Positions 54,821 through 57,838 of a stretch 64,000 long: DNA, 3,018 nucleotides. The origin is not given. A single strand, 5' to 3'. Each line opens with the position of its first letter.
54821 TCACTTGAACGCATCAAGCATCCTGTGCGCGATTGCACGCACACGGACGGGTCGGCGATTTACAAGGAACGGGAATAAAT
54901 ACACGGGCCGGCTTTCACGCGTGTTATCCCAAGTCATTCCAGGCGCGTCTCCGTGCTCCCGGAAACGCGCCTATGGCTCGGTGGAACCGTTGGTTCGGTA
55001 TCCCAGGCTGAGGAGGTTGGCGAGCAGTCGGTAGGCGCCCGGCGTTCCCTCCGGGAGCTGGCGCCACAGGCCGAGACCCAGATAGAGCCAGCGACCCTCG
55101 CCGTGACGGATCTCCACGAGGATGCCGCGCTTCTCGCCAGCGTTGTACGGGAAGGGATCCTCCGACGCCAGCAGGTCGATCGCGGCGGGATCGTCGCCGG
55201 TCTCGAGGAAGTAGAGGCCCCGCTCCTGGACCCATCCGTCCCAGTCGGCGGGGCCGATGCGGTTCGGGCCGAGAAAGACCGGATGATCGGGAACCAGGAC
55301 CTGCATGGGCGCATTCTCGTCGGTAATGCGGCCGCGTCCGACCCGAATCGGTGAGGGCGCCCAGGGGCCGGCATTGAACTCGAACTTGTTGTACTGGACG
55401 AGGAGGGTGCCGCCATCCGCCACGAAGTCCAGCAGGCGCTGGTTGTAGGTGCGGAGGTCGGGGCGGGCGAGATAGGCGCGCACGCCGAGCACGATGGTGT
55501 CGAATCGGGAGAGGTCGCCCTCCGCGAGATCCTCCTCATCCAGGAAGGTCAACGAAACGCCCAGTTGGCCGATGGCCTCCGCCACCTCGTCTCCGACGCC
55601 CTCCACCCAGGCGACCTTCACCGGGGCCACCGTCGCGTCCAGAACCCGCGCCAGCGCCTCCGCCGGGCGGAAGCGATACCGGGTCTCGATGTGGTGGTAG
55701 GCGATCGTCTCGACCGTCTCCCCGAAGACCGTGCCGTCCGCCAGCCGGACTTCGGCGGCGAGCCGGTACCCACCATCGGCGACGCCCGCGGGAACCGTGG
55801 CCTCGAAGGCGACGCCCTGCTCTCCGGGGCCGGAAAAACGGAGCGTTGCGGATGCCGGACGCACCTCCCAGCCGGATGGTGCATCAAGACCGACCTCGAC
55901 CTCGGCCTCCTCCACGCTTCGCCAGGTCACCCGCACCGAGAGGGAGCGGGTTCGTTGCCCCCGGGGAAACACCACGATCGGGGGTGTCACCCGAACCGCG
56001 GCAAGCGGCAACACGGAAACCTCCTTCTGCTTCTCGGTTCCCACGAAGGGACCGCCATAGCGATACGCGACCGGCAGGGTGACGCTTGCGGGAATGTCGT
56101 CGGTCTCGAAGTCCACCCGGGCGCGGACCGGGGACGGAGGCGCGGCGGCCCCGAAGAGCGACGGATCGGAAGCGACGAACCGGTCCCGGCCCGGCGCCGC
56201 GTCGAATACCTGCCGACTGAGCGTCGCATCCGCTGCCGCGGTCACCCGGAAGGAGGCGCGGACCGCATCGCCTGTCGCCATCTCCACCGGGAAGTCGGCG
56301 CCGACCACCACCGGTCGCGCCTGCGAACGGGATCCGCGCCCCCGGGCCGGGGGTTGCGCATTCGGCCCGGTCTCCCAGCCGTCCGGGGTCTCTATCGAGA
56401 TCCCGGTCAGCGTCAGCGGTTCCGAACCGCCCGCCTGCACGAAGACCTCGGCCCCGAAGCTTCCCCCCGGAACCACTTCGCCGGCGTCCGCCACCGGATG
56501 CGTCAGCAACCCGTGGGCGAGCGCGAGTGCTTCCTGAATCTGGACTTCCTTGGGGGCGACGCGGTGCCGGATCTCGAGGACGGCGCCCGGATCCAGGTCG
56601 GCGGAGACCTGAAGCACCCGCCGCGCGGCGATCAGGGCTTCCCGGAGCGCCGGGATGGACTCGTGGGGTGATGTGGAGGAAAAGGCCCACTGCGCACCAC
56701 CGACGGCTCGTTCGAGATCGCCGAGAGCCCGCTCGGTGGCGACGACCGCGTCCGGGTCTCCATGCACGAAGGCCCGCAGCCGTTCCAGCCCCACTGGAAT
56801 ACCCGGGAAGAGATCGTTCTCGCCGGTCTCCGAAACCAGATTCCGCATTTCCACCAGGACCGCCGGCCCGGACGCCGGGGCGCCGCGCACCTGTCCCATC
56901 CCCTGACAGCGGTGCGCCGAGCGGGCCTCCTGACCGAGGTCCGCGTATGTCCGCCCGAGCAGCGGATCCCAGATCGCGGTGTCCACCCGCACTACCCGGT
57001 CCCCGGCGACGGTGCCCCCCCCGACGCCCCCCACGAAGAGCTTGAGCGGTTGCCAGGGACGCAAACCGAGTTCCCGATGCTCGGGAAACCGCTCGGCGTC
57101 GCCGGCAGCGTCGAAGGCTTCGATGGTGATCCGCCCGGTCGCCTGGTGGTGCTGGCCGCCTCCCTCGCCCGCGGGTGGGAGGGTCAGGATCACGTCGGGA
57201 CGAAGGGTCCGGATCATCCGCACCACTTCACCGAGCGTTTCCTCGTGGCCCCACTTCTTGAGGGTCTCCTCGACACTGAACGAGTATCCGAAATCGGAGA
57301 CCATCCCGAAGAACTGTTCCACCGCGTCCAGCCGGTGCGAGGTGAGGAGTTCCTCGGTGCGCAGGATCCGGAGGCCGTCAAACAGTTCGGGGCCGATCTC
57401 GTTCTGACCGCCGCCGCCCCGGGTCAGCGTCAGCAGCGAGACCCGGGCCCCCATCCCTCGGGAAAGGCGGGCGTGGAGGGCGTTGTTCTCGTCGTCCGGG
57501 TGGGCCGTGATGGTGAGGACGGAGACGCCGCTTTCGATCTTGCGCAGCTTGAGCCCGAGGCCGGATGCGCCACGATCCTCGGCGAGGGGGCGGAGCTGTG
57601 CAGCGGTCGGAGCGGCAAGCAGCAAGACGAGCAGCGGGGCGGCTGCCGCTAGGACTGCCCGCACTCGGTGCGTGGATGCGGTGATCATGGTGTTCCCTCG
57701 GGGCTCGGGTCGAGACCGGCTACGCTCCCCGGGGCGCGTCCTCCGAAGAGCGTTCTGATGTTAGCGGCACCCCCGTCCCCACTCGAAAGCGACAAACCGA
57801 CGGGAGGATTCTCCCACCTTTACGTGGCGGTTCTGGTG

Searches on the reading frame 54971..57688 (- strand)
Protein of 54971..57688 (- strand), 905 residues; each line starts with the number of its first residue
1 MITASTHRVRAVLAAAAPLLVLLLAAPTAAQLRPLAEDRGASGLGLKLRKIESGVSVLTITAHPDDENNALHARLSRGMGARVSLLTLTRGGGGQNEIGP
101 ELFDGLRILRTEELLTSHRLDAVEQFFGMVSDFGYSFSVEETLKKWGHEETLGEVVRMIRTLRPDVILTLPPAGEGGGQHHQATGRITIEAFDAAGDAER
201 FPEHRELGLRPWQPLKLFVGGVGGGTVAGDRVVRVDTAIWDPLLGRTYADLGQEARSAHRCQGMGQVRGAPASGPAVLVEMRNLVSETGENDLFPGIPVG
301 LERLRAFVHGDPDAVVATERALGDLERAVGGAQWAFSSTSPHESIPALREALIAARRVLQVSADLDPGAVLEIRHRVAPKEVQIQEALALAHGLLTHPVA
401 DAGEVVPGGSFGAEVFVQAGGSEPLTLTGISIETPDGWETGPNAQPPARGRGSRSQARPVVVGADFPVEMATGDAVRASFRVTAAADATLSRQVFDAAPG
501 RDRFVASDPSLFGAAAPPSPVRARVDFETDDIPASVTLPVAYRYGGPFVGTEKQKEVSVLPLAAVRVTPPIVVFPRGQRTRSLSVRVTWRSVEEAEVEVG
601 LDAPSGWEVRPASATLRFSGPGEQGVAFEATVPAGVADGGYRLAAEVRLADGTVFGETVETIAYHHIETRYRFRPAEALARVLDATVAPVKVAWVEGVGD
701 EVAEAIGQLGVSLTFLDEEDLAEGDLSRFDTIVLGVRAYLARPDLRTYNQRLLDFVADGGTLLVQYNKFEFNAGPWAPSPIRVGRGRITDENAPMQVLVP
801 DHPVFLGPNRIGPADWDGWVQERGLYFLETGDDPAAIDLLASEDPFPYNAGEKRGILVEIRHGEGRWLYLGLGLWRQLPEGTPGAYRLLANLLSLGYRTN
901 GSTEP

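Call 9: search_protein_families(library=pfam, proteins=[window:54971-57688:-], max_evalue=0.01)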
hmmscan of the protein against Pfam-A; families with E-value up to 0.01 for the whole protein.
window:54971-57688:- (905 aa): 2 families
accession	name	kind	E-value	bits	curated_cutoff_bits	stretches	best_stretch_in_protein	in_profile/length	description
PF02585.22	PIG-L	-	6.9e-16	59.4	28.2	1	58-191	1-128/129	GlcNAc-PI de-N-acetylase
PF10633.15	NPCBM_assoc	-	1.6e-06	28.6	24.4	1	595-648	22-76/78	NPCBM-associated, NEW3 domain of alpha-galactosidase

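Call 42: list_cluster_members(proteins=[window:54971-57685:-, window:13461-17795:-, window:49846-51843:+, window:49894-51843:+, window:2930-5389:+, window:57906-59594:+])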
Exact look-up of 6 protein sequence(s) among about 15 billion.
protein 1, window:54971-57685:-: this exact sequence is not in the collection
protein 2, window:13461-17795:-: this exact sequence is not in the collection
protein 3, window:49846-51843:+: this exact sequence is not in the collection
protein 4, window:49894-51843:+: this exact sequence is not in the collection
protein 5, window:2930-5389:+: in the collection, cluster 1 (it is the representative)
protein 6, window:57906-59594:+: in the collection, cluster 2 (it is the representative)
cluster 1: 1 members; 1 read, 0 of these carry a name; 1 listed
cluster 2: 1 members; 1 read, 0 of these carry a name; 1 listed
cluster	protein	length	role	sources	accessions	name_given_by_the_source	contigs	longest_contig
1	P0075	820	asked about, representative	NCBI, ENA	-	-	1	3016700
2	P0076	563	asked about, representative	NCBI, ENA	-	-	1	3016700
